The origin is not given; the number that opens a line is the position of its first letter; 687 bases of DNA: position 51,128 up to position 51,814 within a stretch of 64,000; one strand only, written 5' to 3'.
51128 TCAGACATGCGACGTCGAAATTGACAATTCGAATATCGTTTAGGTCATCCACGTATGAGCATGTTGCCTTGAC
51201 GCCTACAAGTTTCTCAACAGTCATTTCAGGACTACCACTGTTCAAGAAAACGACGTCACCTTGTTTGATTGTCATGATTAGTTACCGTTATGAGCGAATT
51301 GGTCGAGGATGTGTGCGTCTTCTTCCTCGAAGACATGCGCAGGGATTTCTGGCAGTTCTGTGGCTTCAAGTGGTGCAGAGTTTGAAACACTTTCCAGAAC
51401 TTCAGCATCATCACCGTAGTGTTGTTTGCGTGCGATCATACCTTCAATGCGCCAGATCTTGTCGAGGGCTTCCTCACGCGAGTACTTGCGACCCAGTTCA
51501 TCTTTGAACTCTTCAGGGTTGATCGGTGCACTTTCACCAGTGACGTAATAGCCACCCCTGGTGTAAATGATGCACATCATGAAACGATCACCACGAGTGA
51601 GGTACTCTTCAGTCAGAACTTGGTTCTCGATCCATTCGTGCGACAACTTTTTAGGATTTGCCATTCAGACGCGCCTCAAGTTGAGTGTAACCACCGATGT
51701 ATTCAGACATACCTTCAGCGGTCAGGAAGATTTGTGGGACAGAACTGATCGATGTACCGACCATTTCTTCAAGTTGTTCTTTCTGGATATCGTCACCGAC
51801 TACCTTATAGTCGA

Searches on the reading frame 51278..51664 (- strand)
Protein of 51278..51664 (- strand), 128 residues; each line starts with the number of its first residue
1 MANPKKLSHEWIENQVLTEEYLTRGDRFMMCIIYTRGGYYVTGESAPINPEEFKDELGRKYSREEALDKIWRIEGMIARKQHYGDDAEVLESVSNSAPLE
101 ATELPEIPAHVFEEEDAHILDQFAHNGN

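Call 43: search_protein_families(library=phrogs, proteins=[window:51278-51664:-], max_evalue=0.00001)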
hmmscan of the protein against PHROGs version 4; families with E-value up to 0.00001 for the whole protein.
window:51278-51664:- (128 aa): 4 families
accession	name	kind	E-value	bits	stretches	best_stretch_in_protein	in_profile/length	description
phrog_322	-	unknown function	2.8e-23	84.6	1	5-82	23-103/239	-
phrog_3934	-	unknown function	3.2e-17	63.8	1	1-77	18-95/336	-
phrog_16684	-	unknown function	4.9e-11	43.5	1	26-78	19-71/78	-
phrog_9467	-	unknown function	3.4e-06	27.9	1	7-83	76-152/155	-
